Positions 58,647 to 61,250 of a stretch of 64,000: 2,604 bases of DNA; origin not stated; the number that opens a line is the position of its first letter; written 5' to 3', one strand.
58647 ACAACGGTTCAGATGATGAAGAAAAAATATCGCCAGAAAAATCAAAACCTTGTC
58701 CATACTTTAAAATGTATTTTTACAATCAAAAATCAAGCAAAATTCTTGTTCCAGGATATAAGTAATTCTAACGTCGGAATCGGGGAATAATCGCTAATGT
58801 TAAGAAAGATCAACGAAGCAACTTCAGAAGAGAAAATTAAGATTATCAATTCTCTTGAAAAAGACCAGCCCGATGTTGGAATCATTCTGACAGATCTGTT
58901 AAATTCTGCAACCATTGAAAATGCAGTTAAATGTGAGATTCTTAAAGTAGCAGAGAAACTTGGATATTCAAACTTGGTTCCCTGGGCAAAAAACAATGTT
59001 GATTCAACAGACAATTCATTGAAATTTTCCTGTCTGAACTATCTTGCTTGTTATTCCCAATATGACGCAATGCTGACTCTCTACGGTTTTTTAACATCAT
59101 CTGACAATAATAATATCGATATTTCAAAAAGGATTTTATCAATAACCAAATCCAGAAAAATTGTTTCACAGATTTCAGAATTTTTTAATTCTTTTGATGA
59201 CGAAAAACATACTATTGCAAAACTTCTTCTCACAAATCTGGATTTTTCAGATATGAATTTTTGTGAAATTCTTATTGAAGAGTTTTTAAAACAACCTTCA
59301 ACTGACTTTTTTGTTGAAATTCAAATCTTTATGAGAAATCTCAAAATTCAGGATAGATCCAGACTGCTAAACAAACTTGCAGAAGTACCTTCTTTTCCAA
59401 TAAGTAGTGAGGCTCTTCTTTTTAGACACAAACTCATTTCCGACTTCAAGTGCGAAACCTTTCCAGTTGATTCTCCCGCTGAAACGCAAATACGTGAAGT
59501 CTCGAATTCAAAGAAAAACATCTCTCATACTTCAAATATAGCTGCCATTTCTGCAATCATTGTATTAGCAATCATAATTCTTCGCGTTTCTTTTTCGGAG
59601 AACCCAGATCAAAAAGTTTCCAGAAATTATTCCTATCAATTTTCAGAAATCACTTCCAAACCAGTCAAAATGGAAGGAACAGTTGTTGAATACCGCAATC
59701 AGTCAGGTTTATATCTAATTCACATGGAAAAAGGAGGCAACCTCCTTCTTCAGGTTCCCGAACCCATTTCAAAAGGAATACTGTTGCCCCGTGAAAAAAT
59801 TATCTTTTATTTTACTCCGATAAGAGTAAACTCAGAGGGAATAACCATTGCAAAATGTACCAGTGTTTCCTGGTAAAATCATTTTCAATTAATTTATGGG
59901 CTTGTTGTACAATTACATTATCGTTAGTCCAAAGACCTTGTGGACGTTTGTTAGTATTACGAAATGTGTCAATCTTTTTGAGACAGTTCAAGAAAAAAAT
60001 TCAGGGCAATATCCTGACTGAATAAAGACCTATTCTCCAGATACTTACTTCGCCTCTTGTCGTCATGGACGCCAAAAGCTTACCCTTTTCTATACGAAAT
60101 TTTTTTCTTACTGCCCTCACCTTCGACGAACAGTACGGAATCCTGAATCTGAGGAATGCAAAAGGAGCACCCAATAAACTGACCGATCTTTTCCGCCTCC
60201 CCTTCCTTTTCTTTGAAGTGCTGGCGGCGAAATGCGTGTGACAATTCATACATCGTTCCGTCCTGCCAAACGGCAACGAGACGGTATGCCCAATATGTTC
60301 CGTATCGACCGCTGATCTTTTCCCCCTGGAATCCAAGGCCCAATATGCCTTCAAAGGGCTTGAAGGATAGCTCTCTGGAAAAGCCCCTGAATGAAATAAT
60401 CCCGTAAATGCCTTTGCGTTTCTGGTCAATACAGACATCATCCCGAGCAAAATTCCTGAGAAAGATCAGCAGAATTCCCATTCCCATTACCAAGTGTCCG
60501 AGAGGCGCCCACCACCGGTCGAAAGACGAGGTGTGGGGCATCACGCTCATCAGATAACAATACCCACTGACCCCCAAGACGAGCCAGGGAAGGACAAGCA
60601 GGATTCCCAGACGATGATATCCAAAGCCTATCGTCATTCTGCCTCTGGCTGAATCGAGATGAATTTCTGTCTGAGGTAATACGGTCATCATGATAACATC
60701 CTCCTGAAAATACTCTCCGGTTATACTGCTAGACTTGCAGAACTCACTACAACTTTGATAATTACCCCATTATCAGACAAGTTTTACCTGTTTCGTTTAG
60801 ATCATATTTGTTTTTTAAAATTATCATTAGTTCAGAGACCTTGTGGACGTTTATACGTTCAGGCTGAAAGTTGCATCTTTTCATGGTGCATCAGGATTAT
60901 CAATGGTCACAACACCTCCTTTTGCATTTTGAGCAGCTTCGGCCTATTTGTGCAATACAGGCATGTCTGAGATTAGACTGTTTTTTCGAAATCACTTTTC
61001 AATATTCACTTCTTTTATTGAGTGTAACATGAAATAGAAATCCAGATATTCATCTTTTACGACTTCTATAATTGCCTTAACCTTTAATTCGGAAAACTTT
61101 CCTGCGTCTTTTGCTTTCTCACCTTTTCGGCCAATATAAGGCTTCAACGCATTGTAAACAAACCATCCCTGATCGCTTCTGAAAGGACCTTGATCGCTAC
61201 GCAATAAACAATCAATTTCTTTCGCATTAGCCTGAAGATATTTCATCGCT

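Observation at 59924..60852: GC-rich 0.9-kb islet flanked by 26-bp near-perfect direct repeats carrying one membrane-protein gene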

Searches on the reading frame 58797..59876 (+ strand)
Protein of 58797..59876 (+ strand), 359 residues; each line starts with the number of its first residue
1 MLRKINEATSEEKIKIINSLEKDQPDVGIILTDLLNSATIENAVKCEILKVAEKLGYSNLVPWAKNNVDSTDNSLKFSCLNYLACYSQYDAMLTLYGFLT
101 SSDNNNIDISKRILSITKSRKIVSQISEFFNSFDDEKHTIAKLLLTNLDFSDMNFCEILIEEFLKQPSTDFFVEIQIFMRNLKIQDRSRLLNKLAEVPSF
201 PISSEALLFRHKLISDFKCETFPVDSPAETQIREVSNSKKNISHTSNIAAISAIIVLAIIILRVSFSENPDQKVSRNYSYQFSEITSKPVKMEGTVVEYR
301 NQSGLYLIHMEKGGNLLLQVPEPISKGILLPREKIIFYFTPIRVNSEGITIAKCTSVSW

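Call 7: search_protein_families(library=pfam, proteins=[window:58797-59876:+], max_evalue=0.1)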
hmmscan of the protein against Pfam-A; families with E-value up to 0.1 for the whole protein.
window:58797-59876:+ (359 aa): 1 family
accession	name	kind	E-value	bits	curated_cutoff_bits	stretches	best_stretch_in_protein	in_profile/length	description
PF16418.11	CNOT1_HEAT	-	0.0026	18.3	27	1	30-83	60-111/150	CCR4-NOT transcription complex subunit 1 HEAT repeat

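Call 25: find_homologous_proteins(query=window:58797-59876:+, max_evalue=0.001)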
Query window:58797-59876:+ (359 aa): 1 proteins with E <= 0.001 among 3107 candidates.
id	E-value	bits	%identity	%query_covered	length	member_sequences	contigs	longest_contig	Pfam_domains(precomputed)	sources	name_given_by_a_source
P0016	8.5e-229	776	100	100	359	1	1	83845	-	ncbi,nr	ncbi:MAG: hypothetical protein HQM10_25110 [Candidatus Riflebacteria bacterium]|nr:hypothetical prot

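Call 31: search_protein_families(library=padloc, proteins=[window:58797-59876:+], max_evalue=0.1)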
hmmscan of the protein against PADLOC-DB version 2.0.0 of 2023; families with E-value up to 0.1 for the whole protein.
window:58797-59876:+ (359 aa): 0 families

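Call 32: search_protein_families(library=phrogs, proteins=[window:58797-59876:+], max_evalue=0.1)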
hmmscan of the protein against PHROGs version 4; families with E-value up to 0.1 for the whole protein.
window:58797-59876:+ (359 aa): 1 family
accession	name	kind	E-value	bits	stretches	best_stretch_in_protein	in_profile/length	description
phrog_12020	-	unknown function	0.028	15.3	0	231-278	48-94/192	-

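Call 78: search_protein_families(library=ncbifam, proteins=[window:58797-59876:+], max_evalue=0.01)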
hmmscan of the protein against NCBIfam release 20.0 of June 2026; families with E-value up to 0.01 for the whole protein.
window:58797-59876:+ (359 aa): 0 families

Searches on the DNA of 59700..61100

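Call 60: search_rna_families(source=window, start=59700, end=61100, threshold=evalue, max_evalue=10)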
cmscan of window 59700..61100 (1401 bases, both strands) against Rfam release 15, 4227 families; matches with E-value up to 10: 7.
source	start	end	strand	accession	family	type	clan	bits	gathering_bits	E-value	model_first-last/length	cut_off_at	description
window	60972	61062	+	RF01463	rli27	Gene; sRNA;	-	25.1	55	7.8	1-99/99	no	Listeria sRNA rli27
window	59734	59903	-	RF00007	U12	Gene; snRNA; splicing;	CL00006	18.7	53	0.51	1-151/151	no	U12 minor spliceosomal RNA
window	60703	60835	-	RF01427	snoR127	Gene; snRNA; snoRNA; CD-box;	-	16.7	37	4.5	1-139/139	no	small nucleolar RNA snoR127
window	59833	59878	+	RF00382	DnaX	Cis-reg; frameshift_element;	-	16.2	35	1.2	1-65/65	no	DnaX ribosomal frameshifting element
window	60092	60158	-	RF02955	EGFOA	Gene; sRNA;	-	15.2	37.7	7.7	1-108/108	no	EGFOA RNA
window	59727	59834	-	RF02637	EF0408_EF0409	Gene; sRNA;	-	14.8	440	0.4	1-412/412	no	Enterococcus sRNA EF0408_EF0409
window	60288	60431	-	RF01946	KCNQ1OT1_1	Gene; lncRNA;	-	9.5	70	0.66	316-464/464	no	KCNQ1 overlapping transcript 1 conserved region 1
